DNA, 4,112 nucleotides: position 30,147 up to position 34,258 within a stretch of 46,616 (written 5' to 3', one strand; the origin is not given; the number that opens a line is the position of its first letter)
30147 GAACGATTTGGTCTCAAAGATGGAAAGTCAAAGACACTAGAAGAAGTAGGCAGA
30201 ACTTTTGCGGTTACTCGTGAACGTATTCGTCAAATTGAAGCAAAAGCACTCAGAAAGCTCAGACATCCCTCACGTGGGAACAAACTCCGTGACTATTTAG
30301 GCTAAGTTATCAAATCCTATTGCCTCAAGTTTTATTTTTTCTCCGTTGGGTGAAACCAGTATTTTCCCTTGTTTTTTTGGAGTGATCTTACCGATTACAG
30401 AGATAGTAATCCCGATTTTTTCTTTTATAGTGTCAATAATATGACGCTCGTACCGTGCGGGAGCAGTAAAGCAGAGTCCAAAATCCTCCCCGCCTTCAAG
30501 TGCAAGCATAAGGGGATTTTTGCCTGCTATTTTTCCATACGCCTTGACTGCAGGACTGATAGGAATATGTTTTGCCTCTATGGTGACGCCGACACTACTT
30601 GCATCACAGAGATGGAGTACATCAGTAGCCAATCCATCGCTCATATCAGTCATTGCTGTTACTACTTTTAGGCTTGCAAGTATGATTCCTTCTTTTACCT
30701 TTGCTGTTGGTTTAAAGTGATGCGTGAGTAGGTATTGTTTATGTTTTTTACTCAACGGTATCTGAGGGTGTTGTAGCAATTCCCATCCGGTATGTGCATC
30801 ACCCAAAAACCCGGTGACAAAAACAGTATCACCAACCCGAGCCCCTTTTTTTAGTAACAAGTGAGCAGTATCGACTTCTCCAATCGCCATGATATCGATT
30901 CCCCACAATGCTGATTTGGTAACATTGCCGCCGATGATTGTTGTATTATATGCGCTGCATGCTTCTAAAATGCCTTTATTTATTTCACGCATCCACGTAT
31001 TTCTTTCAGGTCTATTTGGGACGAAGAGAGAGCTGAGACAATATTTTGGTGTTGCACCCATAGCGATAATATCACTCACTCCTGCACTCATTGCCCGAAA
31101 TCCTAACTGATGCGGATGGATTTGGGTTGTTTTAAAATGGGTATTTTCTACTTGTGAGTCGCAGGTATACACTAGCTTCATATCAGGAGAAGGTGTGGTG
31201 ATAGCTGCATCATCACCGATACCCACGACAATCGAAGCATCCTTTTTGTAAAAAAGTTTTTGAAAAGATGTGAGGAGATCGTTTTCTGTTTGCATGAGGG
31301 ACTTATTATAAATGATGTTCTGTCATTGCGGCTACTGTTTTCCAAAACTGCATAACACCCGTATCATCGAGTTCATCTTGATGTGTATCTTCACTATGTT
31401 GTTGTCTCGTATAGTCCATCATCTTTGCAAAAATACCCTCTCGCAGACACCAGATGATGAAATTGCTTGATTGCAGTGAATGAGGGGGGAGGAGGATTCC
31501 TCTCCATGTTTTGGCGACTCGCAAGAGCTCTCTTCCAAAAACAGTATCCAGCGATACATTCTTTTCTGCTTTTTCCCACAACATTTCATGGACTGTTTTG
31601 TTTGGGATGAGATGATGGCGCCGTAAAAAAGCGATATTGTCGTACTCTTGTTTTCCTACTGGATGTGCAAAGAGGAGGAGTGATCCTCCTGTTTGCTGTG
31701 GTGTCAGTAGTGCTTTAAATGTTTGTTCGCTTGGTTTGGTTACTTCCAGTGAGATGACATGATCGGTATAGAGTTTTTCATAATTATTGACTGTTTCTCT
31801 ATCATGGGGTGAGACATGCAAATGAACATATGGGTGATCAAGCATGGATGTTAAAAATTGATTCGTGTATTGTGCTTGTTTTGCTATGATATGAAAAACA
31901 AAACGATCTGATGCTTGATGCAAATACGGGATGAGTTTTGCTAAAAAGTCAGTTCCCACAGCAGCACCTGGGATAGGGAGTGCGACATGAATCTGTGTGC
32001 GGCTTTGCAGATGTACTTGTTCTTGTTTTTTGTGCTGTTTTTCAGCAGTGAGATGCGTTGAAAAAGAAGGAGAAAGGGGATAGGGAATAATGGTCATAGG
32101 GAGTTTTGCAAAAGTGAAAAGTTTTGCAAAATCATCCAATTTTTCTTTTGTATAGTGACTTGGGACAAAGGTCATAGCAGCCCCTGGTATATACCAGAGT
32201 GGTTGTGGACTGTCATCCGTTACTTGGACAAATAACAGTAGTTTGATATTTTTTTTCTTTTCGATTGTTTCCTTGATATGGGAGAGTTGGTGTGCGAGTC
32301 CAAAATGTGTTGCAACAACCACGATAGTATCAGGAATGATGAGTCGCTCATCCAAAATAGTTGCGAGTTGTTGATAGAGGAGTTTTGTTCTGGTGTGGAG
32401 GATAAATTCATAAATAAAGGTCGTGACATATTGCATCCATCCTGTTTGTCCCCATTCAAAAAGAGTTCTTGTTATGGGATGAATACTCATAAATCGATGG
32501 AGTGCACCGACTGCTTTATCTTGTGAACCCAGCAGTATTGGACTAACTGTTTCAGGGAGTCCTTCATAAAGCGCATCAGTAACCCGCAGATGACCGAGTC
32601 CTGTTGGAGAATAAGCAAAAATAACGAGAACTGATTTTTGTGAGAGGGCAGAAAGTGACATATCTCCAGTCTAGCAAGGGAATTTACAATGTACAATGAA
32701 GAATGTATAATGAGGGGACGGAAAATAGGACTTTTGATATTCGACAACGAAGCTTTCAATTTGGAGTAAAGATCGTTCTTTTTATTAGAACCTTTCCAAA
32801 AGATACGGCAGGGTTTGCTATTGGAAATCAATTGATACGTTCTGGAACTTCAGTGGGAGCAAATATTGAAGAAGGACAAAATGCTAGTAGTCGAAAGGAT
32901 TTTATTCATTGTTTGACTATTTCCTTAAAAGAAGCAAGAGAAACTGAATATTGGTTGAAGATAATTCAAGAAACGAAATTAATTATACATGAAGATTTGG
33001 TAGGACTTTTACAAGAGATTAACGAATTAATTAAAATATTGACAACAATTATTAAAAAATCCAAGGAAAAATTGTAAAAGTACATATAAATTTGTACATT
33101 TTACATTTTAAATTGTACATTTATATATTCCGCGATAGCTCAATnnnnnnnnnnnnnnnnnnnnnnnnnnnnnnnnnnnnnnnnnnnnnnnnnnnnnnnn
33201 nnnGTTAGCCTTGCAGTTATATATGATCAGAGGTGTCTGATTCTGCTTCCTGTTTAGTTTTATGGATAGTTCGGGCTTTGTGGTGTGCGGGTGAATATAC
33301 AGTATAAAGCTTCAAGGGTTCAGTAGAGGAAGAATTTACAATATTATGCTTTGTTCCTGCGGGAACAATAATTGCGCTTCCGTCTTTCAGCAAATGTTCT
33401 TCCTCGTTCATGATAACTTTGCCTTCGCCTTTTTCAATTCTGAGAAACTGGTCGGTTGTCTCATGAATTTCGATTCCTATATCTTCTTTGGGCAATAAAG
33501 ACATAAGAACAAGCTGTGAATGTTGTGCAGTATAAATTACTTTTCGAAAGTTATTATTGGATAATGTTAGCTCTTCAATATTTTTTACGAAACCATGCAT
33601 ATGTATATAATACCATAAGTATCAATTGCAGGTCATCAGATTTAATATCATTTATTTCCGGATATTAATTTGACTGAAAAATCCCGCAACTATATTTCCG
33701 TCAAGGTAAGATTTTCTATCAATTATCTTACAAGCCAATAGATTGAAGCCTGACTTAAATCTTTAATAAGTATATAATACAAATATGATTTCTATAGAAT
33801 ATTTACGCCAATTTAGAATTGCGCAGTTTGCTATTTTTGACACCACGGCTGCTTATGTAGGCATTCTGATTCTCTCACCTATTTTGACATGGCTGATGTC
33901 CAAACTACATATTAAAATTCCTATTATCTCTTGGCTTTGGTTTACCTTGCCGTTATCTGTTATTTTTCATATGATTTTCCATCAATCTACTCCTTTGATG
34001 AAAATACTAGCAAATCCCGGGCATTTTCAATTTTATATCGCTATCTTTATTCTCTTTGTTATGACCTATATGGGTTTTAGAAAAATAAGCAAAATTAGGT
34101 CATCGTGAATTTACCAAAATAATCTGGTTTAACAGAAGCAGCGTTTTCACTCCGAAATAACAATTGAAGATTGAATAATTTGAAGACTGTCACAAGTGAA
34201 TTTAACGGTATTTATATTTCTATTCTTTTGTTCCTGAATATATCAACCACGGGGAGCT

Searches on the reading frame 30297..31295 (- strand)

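Call 44: search_protein_families(library=pfam, proteins=[window:30297-31295:-], max_evalue=0.001)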
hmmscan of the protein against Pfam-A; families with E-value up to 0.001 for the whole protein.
window:30297-31295:- (332 aa): 2 families
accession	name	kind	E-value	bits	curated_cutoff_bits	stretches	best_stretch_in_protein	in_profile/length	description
PF00586.29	AIRS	-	9.1e-24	84.5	24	1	27-141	1-112/112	AIR synthase related protein, N-terminal domain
PF02769.27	AIRS_C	-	1.1e-10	42.4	23.1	1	153-313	1-154/156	AIR synthase related protein, C-terminal domain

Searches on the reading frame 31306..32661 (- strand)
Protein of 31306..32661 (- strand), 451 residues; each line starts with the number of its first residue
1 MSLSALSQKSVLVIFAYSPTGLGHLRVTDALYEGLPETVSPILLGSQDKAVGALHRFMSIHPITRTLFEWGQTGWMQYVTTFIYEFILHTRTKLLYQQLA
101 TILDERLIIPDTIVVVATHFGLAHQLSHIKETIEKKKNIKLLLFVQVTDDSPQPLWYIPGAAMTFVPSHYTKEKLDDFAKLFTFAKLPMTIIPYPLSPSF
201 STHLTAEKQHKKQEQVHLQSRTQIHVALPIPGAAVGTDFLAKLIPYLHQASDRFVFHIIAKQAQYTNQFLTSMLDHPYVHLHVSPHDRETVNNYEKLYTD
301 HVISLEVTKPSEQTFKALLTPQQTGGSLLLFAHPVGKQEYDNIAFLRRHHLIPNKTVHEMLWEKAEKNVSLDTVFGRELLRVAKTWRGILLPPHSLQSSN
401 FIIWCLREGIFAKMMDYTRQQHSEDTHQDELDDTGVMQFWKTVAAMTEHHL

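Call 44: search_protein_families(library=pfam, proteins=[window:31306-32661:-], max_evalue=0.001)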
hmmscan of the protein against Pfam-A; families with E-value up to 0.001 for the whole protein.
window:31306-32661:- (451 aa): 0 families

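Call 73: search_protein_families(library=pfam, proteins=[window:31306-32661:-], max_evalue=1)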
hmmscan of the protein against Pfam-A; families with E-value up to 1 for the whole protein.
window:31306-32661:- (451 aa): 1 family
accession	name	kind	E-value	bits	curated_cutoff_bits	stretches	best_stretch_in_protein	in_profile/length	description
PF09069.17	EF-hand_3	-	0.0092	16.7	21.7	1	82-159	7-83/89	EF-hand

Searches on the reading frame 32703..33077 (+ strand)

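Call 44: search_protein_families(library=pfam, proteins=[window:32703-33077:+], max_evalue=0.001)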
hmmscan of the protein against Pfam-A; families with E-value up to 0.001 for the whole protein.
window:32703-33077:+ (124 aa): 1 family
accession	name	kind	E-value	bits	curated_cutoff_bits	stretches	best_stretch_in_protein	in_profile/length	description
PF05635.17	23S_rRNA_IVP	-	1.4e-26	93.2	33.8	1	11-114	3-105/106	23S rRNA-intervening sequence protein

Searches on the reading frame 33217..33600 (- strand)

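Call 44: search_protein_families(library=pfam, proteins=[window:33217-33600:-], max_evalue=0.001)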
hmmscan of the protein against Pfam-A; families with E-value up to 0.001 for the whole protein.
window:33217-33600:- (127 aa): 3 families
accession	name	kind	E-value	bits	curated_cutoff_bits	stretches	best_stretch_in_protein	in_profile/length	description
PF07883.17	Cupin_2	-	1.1e-14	54.3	27.2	1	32-102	2-70/70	Cupin domain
PF02311.25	AraC_binding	-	5.3e-05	23.4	21.1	1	53-104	27-77/135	AraC-like ligand binding domain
PF01050.24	MannoseP_isomer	-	0.00015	22.3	23.6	1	21-103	21-102/116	Mannose-6-phosphate isomerase C-terminal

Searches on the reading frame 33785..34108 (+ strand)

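Call 44: search_protein_families(library=pfam, proteins=[window:33785-34108:+], max_evalue=0.001)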
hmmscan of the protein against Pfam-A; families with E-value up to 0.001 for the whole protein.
window:33785-34108:+ (107 aa): 0 families

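Call 73: search_protein_families(library=pfam, proteins=[window:33785-34108:+], max_evalue=1)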
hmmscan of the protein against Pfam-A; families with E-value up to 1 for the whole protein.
window:33785-34108:+ (107 aa): 1 family
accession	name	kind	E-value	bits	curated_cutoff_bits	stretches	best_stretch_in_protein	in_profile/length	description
PF09771.14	Tmemb_18A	-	0.38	11.6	29.9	1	40-102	33-85/118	Transmembrane protein 188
